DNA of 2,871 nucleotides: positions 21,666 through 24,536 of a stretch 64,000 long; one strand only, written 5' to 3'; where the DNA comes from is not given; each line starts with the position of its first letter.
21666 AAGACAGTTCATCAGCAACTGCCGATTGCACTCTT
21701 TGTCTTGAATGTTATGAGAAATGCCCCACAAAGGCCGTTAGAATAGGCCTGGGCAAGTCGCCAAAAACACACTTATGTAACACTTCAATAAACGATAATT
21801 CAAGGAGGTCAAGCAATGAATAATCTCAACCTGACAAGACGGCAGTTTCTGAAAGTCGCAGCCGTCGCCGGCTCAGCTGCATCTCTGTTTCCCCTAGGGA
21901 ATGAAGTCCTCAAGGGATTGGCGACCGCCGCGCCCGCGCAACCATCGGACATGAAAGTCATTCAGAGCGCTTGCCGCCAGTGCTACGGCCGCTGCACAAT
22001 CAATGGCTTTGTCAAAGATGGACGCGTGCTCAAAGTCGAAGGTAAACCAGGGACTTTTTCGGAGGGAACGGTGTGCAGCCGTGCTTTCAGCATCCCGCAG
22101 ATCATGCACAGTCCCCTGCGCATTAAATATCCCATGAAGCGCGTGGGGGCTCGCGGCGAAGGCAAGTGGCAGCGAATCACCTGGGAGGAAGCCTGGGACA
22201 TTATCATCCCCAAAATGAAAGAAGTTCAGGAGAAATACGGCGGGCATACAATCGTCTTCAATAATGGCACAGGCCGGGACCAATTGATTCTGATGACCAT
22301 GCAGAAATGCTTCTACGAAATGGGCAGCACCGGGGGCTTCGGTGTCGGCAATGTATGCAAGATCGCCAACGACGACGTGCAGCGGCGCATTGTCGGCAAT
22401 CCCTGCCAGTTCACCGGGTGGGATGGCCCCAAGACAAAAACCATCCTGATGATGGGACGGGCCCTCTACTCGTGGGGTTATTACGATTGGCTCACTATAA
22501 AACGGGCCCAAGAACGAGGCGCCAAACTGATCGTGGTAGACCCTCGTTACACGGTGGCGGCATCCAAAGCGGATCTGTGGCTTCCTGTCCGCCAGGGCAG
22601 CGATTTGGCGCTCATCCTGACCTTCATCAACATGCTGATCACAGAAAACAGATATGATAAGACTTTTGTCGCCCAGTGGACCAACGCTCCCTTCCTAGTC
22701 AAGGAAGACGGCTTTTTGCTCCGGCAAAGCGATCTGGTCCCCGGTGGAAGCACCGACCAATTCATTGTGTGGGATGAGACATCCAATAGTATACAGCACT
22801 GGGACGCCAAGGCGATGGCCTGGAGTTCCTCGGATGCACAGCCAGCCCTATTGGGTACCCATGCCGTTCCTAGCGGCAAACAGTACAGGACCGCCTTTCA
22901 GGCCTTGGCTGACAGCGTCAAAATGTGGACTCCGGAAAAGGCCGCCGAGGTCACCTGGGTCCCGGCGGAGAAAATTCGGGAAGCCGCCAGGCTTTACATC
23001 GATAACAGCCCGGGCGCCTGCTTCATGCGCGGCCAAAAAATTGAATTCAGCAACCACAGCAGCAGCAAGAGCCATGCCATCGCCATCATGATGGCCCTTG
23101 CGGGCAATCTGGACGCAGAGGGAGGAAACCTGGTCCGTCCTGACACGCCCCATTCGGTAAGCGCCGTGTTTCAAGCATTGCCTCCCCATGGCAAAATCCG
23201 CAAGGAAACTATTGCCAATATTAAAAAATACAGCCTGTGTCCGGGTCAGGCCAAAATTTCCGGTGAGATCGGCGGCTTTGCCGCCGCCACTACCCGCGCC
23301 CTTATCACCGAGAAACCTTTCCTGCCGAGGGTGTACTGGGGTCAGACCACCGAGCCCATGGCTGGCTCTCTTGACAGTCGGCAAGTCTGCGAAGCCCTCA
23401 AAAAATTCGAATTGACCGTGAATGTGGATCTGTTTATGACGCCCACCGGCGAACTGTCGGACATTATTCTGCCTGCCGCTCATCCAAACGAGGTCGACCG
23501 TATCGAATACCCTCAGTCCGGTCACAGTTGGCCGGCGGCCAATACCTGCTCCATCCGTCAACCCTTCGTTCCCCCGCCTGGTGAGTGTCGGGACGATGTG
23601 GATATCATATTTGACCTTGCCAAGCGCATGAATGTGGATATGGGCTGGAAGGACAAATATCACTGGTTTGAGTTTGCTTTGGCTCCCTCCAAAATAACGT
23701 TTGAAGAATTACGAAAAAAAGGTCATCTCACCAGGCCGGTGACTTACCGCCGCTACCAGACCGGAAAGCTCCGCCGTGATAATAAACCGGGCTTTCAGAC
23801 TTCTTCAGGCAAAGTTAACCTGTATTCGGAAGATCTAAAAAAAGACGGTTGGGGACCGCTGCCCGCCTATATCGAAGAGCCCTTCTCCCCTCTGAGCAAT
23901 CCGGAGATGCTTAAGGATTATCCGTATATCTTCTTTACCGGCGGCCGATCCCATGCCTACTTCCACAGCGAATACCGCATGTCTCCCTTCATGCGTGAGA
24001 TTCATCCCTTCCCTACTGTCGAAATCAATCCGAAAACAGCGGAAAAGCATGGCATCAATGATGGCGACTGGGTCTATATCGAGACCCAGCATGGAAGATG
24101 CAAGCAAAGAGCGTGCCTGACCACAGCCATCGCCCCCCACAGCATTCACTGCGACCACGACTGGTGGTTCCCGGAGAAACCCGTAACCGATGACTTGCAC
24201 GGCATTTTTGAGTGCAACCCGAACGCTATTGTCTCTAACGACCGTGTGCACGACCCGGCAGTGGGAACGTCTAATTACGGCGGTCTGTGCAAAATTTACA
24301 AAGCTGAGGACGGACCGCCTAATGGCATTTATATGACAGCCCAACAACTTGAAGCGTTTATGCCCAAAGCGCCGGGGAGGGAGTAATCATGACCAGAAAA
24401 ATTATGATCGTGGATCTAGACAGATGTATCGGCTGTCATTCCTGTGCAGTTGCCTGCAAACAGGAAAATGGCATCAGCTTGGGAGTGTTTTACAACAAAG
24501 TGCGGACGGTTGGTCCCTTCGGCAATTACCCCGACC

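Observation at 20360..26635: Six-gene operon joining a NapGH-type quinol dehydrogenase module to a complete DmsABC + DmsD S-/N-oxide reductase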

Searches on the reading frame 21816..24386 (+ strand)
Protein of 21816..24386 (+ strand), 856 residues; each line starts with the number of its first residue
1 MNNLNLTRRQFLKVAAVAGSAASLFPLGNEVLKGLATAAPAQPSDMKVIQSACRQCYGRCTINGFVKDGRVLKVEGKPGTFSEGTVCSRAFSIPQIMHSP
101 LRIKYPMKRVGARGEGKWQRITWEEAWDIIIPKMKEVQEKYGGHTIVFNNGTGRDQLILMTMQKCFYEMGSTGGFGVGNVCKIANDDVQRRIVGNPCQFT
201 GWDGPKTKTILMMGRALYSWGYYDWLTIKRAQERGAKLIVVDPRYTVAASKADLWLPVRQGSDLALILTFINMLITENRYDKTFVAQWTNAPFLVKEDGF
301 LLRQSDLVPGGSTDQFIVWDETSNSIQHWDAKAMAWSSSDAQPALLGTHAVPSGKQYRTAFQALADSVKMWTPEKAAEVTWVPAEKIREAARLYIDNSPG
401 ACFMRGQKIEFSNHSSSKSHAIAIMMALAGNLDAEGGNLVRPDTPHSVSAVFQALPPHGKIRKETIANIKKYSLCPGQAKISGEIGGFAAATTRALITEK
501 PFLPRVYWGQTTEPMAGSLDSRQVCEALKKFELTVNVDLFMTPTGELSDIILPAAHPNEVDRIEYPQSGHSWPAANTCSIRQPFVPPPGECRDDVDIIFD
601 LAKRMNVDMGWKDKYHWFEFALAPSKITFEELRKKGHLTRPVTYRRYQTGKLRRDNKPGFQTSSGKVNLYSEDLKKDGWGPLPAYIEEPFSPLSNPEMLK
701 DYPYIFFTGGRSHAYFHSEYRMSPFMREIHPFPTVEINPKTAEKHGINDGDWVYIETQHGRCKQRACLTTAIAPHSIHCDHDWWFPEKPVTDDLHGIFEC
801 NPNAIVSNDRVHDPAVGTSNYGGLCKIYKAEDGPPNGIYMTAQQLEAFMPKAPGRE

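Call 3: search_protein_families(library=pfam, proteins=[window:21816-24386:+])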
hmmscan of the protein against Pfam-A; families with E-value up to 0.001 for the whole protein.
window:21816-24386:+ (856 aa): 4 families
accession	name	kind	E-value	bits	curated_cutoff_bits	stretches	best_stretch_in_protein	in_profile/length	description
PF00384.28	Molybdopterin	-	1.9e-36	126.3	24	1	102-604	1-353/353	Molybdopterin oxidoreductase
PF01568.27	Molydop_binding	-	6.3e-17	62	26.8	1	707-820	3-105/110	Molydopterin dinucleotide binding domain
PF04879.21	Molybdop_Fe4S4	-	1.4e-09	38.2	22.7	1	46-98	1-54/55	Molybdopterin oxidoreductase Fe4S4 domain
PF10518.14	TAT_signal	-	0.00085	19.6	22.7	1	5-24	1-20/21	TAT (twin-arginine translocation) pathway signal sequence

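Call 4: search_protein_families(library=ncbifam, proteins=[window:21816-24386:+])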
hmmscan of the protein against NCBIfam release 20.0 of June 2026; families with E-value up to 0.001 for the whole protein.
window:21816-24386:+ (856 aa): 24 families
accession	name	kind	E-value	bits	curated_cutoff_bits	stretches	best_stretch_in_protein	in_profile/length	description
NF012032.0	PRK15488.1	equivalog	1.2e-91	307.9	694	2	5-290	2-282/759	thiosulfate reductase PhsA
TIGR02166.1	dmsA_ynfE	subfamily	9.9e-74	248.8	777.7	3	6-288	1-298/794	DMSO/selenate family reductase complex A subunit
TIGR03479.1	DMSO_red_II_alp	subfamily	1.1e-73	248.8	984.75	3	47-438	57-464/913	molybdopterin-dependent oxidoreductase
TIGR01591.1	Fdh-alpha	equivalog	4.8e-63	213.3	666.25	2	53-289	3-238/672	formate dehydrogenase subunit alpha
NF041884.1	selenate_YnfF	exception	1.3e-53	182.1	1650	2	6-288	1-298/798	selenate/tellurate reductase subunit YnfF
NF011566.1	PRK14990.1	exception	3.1e-50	171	1600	3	6-154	14-171/814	dimethylsulfoxide reductase subunit A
NF041885.1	selenate_YnfE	exception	8.4e-48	162.8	1675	2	6-288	3-305/805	selenate/tellurate reductase subunit YnfE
TIGR01553.1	formate-DH-alph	equivalog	4.8e-41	140.5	814.2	3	228-437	243-438/1009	formate dehydrogenase-N subunit alpha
NF047855.1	AssmNtatRedNasC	equivalog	2.4e-40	138.5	1100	3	513-783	419-676/708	assimilatory nitrate reductase catalytic subunit NasC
NF042978.1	EthbenzDh_ebdA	equivalog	2.9e-39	134.6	2000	1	94-436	134-476/977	ethylbenzene dehydrogenase subunit alpha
TIGR00509.1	bisC_fam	subfamily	2e-35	122.2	1017.55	2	372-827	279-751/772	molybdopterin guanine dinucleotide-containing S/N-oxide reductase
NF041783.2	mnquin_red_QrcB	equivalog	6.6e-35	120.4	440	2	49-278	53-281/695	menaquinone reductase molybdopterin-binding-like subunit QrcB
NF041513.1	formate_DH_Act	exception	1.4e-32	112.5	1400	3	227-330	233-336/1067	formate dehydrogenase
NF011567.1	PRK14991.1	equivalog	1.4e-28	99.2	1750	3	73-126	127-180/1022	tetrathionate reductase subunit TtrA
NF010055.0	PRK13532.1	equivalog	1.6e-26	92.8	904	2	5-148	2-146/830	nitrate reductase catalytic subunit NapA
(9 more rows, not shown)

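Call 5: search_solved_structures(query=window:21816-24386:+, show_alignments=2)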
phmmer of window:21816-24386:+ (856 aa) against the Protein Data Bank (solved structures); distinct sequences matched with E-value up to 0.001: 56.
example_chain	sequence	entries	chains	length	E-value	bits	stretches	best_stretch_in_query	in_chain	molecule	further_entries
2e7z_A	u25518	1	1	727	3.8e-81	276.9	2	360-829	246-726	Acetylene hydratase Ahy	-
2vpw_A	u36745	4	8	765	1.9e-50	175.3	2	7-289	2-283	THIOSULFATE REDUCTASE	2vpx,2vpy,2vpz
5e7o_A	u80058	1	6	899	4.3e-40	141.1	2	55-322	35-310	DMSO reductase family type II enzyme, molybdopterin subunit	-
2ivf_A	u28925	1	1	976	4.9e-40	140.9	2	224-436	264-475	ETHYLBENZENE DEHYDROGENASE ALPHA-SUBUNIT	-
4ydd_A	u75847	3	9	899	3e-39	138.3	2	55-322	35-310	DMSO reductase family type II enzyme, molybdopterin subunit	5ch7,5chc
7qv7_S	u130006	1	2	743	3.3e-37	131.5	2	355-784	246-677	Hydrogen dependent carbon dioxide reductase subunit FdhF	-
9vap_A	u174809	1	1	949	2.3e-30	108.9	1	4-286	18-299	Formate dehydrogenase molybdopterin-binding subunit FdhA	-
1aa6_A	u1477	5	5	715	3.6e-30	108.3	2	46-289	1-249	FORMATE DEHYDROGENASE H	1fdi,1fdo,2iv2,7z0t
7vw6_A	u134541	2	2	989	2e-27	99.1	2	357-669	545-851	Formate dehydrogenase | Tungsten-containing formate dehydrogenase alpha subunit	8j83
7e5z_A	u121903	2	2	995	2.1e-27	99.1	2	357-669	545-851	Formate dehydrogenase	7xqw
7bkb_D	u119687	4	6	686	2.5e-27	98.8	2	45-290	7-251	Formate dehydrogenase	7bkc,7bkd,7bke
9t1s_L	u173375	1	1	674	2.7e-26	95.4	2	47-289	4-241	formate dehydrogenase (coenzyme F420)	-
7l5i_A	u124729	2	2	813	3.6e-25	91.7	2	372-785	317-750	Trimethylamine-N-oxide reductase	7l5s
1kqf_A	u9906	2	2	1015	6.2e-25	90.9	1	5-300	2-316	FORMATE DEHYDROGENASE, NITRATE-INDUCIBLE, MAJOR SUBUNIT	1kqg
1h0h_A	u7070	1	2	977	2e-24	89.2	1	44-303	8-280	FORMATE DEHYDROGENASE SUBUNIT ALPHA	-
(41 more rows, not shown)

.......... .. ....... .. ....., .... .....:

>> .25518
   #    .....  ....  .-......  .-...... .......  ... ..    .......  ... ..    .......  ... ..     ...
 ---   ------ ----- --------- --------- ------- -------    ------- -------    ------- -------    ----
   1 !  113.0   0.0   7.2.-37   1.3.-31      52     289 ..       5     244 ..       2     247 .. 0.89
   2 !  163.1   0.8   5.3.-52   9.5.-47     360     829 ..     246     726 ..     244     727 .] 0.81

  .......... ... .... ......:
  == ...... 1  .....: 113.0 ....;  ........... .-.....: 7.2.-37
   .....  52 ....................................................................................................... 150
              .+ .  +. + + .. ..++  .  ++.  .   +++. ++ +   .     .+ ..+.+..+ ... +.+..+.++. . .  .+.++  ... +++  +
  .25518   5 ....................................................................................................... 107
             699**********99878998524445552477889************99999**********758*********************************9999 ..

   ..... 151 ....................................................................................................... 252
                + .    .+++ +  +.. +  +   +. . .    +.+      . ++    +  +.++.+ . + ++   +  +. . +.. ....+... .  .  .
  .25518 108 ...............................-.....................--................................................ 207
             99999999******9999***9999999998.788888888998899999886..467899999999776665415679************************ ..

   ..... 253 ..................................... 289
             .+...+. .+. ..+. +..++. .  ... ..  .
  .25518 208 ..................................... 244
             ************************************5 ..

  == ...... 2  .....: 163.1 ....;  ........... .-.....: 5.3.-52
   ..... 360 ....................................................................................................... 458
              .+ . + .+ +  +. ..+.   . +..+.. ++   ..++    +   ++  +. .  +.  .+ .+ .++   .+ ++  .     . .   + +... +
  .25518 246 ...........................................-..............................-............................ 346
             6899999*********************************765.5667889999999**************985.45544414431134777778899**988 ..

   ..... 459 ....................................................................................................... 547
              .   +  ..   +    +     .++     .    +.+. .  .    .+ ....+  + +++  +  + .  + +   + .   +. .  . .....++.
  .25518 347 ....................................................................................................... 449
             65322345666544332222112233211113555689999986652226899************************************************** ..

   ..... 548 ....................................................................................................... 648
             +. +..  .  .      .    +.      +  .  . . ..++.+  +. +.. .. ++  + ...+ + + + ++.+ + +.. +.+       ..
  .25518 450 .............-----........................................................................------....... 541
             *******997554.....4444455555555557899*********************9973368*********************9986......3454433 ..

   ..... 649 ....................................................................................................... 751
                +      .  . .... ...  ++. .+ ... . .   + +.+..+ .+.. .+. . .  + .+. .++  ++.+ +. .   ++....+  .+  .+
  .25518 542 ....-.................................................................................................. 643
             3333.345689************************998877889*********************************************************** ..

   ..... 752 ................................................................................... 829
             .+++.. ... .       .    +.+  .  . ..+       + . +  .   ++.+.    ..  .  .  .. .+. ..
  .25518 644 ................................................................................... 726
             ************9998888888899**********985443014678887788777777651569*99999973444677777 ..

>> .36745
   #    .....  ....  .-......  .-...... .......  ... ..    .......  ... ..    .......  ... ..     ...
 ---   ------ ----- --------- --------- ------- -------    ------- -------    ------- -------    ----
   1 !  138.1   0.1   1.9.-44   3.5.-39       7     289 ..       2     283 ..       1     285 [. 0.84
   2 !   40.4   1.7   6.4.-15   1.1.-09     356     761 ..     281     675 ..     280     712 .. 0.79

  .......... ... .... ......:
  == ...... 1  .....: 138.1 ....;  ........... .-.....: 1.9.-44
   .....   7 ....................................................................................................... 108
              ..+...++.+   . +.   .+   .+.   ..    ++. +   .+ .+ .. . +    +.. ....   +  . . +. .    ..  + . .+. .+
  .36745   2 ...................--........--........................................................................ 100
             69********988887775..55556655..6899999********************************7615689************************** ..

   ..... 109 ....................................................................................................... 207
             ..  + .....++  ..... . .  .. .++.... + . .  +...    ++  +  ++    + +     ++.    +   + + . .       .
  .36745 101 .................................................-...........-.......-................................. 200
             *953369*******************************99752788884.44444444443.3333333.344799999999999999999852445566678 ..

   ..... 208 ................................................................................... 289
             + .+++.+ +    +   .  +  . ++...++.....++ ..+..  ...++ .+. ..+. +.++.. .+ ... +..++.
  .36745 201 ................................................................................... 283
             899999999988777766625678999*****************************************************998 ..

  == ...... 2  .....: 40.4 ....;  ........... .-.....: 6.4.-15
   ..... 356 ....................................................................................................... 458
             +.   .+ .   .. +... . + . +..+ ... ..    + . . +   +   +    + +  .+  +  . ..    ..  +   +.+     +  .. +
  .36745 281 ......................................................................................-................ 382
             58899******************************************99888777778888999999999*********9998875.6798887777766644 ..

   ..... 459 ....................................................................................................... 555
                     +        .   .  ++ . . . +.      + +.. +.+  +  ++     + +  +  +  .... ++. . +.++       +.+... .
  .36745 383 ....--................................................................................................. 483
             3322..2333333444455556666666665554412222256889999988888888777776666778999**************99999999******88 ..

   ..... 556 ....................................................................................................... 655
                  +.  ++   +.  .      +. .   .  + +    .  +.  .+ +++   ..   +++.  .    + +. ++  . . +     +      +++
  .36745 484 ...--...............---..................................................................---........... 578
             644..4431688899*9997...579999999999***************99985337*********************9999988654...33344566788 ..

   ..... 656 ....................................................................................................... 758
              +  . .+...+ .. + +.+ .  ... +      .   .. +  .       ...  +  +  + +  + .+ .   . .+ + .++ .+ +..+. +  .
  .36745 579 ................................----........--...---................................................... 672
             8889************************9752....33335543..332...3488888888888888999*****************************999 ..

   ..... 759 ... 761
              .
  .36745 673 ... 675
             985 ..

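Call 6: find_homologous_proteins(query=window:21816-24386:+)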
Query window:21816-24386:+ (856 aa): 1494 proteins with E <= 0.001 among 8000 candidates; the best 120 are listed.
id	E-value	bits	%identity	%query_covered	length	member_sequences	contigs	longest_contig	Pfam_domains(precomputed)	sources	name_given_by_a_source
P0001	0.0e+0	2048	100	100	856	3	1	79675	PF00384.28,PF01568.28,PF04879.22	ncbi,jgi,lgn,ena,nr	ncbi:MAG: Anaerobic dehydrogenase, typically selenocysteine-containing [Firmicutes bacterium]|nr:Ana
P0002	0.0e+0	1308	62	100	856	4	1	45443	PF00384.28,PF01568.28,PF04879.22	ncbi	-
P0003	0.0e+0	1239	60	100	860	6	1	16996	PF00384.28,PF01568.28,PF04879.22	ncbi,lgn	-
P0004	0.0e+0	1238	61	100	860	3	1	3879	PF00384.28,PF01568.28,PF04879.22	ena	-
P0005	0.0e+0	1235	61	100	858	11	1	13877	PF00384.28,PF01568.28,PF04879.22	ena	-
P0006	0.0e+0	1225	59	100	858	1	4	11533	PF10518.15,PF00384.28,PF01568.28,PF04879.22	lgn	-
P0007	0.0e+0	1222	59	100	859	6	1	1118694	PF00384.28,PF01568.28,PF04879.22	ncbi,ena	-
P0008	0.0e+0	1216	60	100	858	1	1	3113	PF00384.28,PF01568.28,PF04879.22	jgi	jgi:anaerobic selenocysteine-containing dehydrogenase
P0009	0.0e+0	1204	58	100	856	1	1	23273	PF00384.28,PF01568.28,PF04879.22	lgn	-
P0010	0.0e+0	1199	60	93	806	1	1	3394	PF00384.28,PF01568.28,PF04879.22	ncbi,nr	ncbi:MAG: molybdopterin-dependent oxidoreductase [Actinobacteria bacterium]|nr:molybdopterin-depende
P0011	0.0e+0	1199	59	95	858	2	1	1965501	PF00384.28,PF01568.28,PF04879.22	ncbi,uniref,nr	ncbi:molybdopterin-containing oxidoreductase family protein [Raoultibacter phocaeensis]|uniref:molyb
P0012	0.0e+0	1197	58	99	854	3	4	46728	PF00384.28,PF01568.28,PF04879.22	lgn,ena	-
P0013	0.0e+0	1191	58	100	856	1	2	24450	PF10518.15,PF00384.28,PF01568.28,PF04879.22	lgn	-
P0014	0.0e+0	1190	57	99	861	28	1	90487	PF00384.28,PF01568.28,PF04879.22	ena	-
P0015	0.0e+0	1189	59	99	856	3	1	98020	PF00384.28,PF01568.28,PF04879.22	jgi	-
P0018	0.0e+0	1126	55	100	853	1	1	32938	PF00384.28,PF01568.28,PF04879.22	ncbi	-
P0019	0.0e+0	1106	55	99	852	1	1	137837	PF00384.28,PF01568.28,PF04879.22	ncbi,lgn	-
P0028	1.2e-275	935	48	99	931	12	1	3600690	PF00384.28,PF01568.28,PF04879.22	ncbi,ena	-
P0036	2.6e-263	895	46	99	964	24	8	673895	PF00384.28,PF01568.28,PF04879.22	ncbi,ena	-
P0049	1.5e-253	862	45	99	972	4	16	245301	PF00384.28,PF01568.28,PF04879.22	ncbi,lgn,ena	-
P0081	9.3e-228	777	42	99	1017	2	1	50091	PF00384.28,PF01568.28,PF04879.22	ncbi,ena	-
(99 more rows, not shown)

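Call 10: find_encoding_contigs(protein=P0001, flank=10000, max_places=3)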
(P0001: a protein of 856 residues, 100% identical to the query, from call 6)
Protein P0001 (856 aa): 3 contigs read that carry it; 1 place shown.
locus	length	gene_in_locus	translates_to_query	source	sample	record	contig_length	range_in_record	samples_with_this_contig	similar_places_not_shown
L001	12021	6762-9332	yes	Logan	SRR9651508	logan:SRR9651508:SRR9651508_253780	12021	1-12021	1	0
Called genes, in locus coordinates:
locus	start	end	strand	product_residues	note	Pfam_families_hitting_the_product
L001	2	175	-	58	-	?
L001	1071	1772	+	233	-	PF03460:NIR_SIR_ferr, PF01077:NIR_SIR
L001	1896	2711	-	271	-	PF00037:Fer4 (weak), PF12797:Fer4_2 (faint), PF12837:Fer4_6 (weak), PF13237:Fer4_10, PF14697:Fer4_21, PF12838:Fer4_7, PF13187:Fer4_9, PF00881:Nitroreductase, +5 more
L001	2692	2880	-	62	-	-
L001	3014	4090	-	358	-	PF00512:HisKA, PF02518:HATPase_c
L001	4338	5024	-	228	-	PF00072:Response_reg, PF00486:Trans_reg_C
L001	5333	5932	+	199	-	PF12838:Fer4_7, PF13187:Fer4_9 (weak), PF12838:Fer4_7 (weak), PF14697:Fer4_21 (weak), PF12838:Fer4_7 (weak), PF13187:Fer4_9 (weak), PF00037:Fer4 (weak), PF12797:Fer4_2 (weak), +8 more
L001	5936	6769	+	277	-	PF12801:Fer4_5 (faint)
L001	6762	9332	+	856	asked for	PF04879:Molybdop_Fe4S4, PF00384:Molybdopterin, PF01568:Molydop_binding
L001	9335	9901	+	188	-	PF12797:Fer4_2 (weak), PF13187:Fer4_9 (faint), PF12838:Fer4_7 (weak), PF13237:Fer4_10 (weak), PF13247:Fer4_11, PF12797:Fer4_2 (weak), PF12837:Fer4_6 (weak), PF00037:Fer4 (weak), +3 more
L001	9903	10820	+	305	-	PF03916:NrfD, PF04976:DmsC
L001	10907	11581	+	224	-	PF02613:Nitrate_red_del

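Call 11: find_encoding_contigs(protein=P0002, flank=8000, max_places=3)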
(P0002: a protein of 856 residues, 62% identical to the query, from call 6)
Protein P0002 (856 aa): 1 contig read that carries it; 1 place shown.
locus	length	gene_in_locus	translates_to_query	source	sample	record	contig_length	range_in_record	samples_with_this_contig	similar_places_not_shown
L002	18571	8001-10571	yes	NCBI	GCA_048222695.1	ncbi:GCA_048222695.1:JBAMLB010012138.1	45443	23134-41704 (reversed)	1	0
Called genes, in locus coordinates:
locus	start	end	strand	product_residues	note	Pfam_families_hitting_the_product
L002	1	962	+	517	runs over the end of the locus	PF03853:YjeF_N, PF01256:Carb_kinase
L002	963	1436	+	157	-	PF00571:CBS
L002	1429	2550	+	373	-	PF01168:Ala_racemase_N, PF00842:Ala_racemase_C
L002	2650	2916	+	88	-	PF01402:RHH_1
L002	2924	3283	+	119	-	PF02452:PemK_toxin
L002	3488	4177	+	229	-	PF07722:Peptidase_C26, PF00117:GATase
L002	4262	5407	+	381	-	PF01979:Amidohydro_1, PF07969:Amidohydro_3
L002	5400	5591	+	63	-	-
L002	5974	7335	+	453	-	PF07833:Cu_amine_oxidN1, PF00704:Glyco_hydro_18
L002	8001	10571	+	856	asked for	PF04879:Molybdop_Fe4S4, PF00384:Molybdopterin, PF01568:Molydop_binding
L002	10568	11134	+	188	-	PF14697:Fer4_21 (faint), PF12838:Fer4_7, PF13237:Fer4_10 (weak), PF13247:Fer4_11, PF12797:Fer4_2 (weak), PF12837:Fer4_6, PF13237:Fer4_10 (weak), PF00037:Fer4, +4 more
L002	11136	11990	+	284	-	PF03916:NrfD, PF04976:DmsC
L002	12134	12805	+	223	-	PF02613:Nitrate_red_del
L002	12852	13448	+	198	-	PF13237:Fer4_10 (weak), PF12838:Fer4_7, PF13187:Fer4_9, PF00037:Fer4 (weak), PF12837:Fer4_6 (weak), PF12838:Fer4_7 (weak), PF14697:Fer4_21, PF12838:Fer4_7, +10 more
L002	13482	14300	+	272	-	PF12801:Fer4_5 (faint)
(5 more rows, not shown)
